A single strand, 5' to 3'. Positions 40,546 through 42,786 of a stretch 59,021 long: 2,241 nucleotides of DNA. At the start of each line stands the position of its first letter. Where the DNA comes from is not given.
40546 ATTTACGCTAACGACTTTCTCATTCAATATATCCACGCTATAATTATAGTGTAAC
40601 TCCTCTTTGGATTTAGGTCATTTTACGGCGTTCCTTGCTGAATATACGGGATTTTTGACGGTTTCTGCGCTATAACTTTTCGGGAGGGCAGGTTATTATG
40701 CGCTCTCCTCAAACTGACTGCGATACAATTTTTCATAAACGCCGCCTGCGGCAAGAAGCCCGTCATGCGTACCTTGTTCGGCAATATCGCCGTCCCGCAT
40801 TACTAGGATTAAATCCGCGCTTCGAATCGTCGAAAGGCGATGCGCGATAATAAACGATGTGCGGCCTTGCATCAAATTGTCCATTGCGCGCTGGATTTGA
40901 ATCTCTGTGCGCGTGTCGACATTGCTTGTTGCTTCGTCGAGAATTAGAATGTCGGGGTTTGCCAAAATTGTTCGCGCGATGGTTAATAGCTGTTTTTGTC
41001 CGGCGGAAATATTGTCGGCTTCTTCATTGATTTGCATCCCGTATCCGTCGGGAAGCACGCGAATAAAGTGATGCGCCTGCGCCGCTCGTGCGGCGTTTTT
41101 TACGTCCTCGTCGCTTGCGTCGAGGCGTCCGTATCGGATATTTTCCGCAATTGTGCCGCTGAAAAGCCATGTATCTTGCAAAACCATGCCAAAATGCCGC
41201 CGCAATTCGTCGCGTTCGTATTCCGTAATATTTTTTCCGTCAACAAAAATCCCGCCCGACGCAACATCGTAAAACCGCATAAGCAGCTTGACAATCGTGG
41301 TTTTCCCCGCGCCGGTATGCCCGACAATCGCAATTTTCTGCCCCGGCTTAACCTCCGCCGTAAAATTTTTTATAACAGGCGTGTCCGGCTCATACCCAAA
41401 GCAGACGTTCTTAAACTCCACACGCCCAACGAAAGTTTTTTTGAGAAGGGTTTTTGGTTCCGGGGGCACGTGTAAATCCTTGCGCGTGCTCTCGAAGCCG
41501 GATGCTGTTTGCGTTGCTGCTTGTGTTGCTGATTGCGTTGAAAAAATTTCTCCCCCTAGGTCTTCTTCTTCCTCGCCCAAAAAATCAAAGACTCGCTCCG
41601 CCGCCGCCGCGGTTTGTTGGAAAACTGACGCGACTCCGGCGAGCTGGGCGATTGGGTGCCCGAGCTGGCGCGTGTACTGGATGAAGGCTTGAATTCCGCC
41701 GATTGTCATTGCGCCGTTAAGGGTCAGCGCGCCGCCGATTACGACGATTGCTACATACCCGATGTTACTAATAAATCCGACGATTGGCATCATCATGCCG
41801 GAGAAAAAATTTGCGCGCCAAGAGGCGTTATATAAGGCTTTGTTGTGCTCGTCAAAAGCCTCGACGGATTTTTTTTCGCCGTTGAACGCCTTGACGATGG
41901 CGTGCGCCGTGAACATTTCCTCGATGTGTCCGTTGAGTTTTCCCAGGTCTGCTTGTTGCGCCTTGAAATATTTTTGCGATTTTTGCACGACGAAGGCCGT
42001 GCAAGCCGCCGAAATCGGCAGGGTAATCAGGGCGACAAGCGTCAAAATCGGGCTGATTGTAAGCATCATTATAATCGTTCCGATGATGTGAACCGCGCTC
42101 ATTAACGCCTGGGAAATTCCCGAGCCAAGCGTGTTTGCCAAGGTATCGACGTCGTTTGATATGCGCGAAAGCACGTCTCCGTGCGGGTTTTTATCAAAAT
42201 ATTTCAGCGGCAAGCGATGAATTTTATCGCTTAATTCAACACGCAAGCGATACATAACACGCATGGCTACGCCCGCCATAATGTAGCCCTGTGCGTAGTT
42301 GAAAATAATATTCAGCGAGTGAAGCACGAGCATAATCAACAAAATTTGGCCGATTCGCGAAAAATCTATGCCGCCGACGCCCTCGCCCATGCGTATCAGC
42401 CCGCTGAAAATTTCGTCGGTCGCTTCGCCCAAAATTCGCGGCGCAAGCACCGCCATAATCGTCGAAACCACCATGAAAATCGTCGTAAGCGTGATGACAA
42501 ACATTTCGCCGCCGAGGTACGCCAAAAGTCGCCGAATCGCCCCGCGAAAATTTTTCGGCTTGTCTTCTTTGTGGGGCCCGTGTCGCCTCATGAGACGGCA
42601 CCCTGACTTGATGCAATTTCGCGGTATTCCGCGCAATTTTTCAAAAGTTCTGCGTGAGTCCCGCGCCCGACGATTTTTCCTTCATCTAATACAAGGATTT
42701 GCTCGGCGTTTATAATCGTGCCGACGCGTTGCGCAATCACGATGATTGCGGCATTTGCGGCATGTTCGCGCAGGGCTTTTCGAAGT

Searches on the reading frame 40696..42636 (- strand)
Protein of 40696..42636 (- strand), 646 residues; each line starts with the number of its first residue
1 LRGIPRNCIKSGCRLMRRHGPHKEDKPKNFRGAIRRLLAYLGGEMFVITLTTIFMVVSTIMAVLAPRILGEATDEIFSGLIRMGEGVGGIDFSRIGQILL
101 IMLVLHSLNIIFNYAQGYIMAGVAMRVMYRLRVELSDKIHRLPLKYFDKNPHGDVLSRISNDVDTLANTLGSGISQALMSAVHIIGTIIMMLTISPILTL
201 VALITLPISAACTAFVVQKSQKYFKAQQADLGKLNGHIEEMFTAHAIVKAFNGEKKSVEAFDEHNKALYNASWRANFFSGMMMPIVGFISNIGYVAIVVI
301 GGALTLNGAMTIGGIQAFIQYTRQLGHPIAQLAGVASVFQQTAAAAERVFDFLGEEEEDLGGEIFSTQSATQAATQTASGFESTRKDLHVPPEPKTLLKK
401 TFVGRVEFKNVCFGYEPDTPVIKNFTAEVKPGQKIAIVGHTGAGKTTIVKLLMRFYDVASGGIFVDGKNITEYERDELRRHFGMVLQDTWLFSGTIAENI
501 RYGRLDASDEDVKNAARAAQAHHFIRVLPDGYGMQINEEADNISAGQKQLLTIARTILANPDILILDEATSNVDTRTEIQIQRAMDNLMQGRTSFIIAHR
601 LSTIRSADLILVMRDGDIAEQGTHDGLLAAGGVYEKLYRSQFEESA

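Call 13: search_protein_families(library=pfam, proteins=[window:40696-42636:-])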
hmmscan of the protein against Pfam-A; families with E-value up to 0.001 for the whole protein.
window:40696-42636:- (646 aa): 3 families
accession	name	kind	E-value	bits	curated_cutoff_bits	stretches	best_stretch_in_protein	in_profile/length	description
PF00664.28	ABC_membrane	-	2.6e-57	195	28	1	49-326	2-271/274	ABC transporter transmembrane region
PF00005.33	ABC_tran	-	5.9e-30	105.1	25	1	423-571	2-137/137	ABC transporter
PF13401.12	AAA_22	-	0.0008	20.2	27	0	435-488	8-60/130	AAA domain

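Call 108: search_solved_structures(query=window:40696-42636:-, show_alignments=1, max_evalue=1e-100)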
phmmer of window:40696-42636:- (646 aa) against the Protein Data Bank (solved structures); distinct sequences matched with E-value up to 1e-100: 55.
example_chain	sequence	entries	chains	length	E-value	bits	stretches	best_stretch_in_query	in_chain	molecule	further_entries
8wcw_B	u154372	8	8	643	3.1e-154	518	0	403-639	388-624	ABC transporter transmembrane region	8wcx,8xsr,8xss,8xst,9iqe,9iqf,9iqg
9kwi_B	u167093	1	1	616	3.6e-153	514.5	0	403-639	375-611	ABC transporter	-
3qf4_B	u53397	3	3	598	6.8e-152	510.2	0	399-642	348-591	Uncharacterized ABC transporter ATP-binding protein TM_0288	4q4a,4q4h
4q4j_B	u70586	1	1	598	2.3e-151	508.5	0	399-642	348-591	Uncharacterized ABC transporter ATP-binding protein TM_0288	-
6quz_B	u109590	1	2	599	4.3e-151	507.6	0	399-642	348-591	Uncharacterized ABC transporter ATP-binding protein TM_0288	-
6qv0_B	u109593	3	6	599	5.8e-150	503.9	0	399-642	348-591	Uncharacterized ABC transporter ATP-binding protein TM_0288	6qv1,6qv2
8zpx_B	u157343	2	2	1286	1.2e-133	450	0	402-641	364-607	ABC transporter B family member 1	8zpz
9juj_A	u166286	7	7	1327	1.4e-133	449.8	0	402-641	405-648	ABC transporter B family member 1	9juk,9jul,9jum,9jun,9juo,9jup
8zq4_B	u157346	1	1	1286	7.2e-133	447.4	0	402-641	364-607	ABC transporter B family member 1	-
6fn1_A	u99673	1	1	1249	1.2e-132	446.8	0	115-641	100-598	Human-mouse chimeric ABCB1 (ABCBHM)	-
6fn4_A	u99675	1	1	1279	1.2e-132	446.7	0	114-641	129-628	Apo form of Human-mouse chimeric ABCB1 (ABCB1HM) in complex with Antigen binding fragment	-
6ujw_A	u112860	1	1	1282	1.7e-132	446.2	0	401-637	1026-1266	ATP-dependent translocase ABCB1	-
6ujr_A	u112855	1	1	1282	1.9e-132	446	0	401-637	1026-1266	ATP-dependent translocase ABCB1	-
6q81_A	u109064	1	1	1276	2.3e-132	445.8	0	401-637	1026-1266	P-glycoprotein (ABCB1)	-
4m2s_A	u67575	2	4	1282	2.4e-132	445.7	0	401-637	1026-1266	Multidrug resistance protein 1A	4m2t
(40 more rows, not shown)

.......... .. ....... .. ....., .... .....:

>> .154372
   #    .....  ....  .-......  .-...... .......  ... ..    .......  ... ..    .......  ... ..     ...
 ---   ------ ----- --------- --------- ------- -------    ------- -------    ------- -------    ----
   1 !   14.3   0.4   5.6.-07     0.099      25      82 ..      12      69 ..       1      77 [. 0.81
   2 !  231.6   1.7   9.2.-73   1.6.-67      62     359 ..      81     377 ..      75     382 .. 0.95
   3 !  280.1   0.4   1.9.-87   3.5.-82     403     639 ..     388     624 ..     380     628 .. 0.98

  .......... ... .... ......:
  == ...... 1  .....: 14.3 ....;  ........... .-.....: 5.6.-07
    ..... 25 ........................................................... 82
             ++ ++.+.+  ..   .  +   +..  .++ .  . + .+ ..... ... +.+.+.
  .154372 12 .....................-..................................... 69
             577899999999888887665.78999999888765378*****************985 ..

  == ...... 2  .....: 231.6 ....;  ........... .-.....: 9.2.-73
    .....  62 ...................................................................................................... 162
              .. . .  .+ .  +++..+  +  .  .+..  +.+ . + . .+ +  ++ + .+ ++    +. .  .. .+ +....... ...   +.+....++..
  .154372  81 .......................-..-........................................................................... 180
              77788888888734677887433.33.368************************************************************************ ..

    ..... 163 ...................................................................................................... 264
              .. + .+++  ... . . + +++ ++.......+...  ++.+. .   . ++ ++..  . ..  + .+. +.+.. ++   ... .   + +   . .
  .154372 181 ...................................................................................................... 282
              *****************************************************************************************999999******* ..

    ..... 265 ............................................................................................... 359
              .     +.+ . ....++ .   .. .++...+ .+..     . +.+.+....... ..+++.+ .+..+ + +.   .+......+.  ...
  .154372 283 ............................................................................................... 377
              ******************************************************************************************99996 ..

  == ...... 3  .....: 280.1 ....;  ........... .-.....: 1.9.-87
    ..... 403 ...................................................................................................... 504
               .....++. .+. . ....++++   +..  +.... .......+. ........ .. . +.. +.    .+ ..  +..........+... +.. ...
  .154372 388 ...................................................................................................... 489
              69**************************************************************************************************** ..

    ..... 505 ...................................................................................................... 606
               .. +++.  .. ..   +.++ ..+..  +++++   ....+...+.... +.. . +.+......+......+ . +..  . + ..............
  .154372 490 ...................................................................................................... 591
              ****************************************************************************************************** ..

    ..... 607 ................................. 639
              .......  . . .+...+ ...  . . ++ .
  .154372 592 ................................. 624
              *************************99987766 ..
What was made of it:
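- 41442..41549 (+): Decayed copy, antisense, translated in frame (.....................) in the TMD-NBD linker of ABC exporter 40696-42636(-). The linker is 43 aa against 10 aa in PDB 8wcw_B, call 108.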
